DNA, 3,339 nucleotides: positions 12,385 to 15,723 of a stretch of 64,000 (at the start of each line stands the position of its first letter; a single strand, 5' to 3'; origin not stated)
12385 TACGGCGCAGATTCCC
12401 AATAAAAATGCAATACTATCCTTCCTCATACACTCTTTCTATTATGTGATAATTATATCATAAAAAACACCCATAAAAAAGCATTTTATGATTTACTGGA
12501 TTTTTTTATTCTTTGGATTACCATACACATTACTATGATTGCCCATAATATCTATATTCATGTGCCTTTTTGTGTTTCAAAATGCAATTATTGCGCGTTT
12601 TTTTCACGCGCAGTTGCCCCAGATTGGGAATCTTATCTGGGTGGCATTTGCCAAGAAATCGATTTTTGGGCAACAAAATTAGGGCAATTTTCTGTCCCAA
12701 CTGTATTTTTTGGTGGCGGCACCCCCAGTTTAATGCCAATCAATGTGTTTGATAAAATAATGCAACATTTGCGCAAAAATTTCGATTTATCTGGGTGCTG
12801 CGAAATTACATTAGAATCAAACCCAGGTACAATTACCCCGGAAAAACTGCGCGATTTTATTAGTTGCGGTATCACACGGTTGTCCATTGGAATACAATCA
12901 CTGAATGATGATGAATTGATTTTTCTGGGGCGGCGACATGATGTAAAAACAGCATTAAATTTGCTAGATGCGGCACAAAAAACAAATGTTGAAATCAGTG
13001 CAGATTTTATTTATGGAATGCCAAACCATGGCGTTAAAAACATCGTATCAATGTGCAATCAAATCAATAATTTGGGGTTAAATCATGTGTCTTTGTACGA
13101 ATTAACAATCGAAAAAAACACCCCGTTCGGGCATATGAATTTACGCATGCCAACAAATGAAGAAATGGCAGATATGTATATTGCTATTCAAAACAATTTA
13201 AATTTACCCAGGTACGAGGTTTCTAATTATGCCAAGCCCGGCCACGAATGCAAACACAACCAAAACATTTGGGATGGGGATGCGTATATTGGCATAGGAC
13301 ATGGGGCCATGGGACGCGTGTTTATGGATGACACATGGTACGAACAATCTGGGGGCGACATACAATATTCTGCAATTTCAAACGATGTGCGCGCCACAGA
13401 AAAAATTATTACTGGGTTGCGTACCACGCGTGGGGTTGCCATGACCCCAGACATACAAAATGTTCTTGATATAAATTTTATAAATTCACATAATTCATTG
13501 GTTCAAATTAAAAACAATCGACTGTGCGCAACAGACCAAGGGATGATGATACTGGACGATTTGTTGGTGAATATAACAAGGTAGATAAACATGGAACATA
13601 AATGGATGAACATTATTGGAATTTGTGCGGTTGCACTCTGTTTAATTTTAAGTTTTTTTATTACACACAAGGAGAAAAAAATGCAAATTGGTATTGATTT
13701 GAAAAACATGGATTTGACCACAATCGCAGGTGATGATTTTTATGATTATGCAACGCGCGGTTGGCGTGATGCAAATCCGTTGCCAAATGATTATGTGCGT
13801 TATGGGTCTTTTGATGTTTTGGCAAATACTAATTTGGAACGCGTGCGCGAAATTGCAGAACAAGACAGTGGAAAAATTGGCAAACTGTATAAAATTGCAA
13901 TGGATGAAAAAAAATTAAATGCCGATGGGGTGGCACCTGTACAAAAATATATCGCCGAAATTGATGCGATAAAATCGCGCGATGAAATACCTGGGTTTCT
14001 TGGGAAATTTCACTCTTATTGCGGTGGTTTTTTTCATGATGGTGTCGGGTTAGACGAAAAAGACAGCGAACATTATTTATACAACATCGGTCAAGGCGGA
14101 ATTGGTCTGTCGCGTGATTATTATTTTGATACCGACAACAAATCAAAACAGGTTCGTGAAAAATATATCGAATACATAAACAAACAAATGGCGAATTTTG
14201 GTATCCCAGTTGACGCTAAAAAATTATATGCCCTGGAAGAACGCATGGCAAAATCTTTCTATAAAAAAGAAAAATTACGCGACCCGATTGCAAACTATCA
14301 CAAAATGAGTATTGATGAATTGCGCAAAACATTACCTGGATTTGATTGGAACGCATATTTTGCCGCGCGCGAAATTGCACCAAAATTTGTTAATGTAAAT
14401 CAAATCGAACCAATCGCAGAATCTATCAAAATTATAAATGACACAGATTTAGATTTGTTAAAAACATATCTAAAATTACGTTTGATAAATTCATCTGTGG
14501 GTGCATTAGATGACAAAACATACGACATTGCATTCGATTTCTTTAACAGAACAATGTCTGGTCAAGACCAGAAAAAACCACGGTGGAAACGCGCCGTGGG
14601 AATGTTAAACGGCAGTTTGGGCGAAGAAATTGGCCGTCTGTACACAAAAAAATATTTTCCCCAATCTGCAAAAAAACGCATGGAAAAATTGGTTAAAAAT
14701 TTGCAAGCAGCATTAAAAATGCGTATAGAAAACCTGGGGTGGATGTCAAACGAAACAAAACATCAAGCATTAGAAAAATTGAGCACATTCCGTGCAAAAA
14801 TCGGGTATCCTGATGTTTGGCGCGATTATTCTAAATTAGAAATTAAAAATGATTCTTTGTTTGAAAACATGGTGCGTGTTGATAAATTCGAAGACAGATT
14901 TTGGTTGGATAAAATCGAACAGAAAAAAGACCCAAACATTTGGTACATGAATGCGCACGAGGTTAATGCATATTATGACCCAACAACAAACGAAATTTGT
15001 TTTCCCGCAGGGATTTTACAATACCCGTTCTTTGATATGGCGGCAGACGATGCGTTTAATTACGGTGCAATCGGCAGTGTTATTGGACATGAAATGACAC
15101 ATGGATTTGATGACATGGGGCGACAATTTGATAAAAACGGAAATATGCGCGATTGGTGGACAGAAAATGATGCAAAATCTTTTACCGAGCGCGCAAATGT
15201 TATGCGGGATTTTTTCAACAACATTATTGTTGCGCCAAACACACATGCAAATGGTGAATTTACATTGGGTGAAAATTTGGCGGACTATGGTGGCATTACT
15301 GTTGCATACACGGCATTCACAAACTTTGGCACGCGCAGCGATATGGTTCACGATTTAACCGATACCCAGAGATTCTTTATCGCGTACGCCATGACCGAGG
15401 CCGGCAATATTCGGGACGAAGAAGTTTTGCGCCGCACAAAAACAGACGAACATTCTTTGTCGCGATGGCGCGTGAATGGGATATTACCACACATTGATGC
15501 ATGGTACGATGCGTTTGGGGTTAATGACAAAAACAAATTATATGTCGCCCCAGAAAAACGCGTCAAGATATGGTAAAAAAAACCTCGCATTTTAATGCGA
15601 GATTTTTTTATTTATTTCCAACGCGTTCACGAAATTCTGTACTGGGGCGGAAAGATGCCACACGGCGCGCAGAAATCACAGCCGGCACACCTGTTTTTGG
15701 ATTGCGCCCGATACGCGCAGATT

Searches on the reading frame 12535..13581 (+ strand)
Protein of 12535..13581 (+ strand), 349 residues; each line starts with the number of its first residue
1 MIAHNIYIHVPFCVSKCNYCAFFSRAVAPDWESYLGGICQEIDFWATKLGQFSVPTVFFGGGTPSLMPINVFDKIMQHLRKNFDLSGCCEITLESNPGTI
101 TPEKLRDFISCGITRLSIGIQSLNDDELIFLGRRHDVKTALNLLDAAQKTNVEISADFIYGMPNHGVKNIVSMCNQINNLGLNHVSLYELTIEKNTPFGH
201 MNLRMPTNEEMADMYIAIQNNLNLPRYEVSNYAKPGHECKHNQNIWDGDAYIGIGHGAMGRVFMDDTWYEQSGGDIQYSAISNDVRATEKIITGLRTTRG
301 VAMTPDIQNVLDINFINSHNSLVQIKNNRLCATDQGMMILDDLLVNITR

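Call 21: search_protein_families(library=pfam, proteins=[window:12535-13581:+], max_evalue=0.001)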
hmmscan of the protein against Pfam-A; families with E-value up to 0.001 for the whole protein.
window:12535-13581:+ (349 aa): 1 family
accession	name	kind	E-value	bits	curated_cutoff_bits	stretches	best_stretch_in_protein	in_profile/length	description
PF04055.27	Radical_SAM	-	9.2e-22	78.4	29.5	1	7-173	1-162/166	Radical SAM superfamily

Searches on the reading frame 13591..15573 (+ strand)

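Call 21: search_protein_families(library=pfam, proteins=[window:13591-15573:+], max_evalue=0.001)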
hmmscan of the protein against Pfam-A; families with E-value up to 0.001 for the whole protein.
window:13591-15573:+ (661 aa): 2 families
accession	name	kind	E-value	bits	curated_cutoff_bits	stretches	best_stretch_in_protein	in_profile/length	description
PF05649.18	Peptidase_M13_N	-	1.7e-104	350.7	32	1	47-407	2-381/381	Peptidase family M13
PF01431.27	Peptidase_M13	-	8.4e-63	212.1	24.5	1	459-658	1-205/205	Peptidase family M13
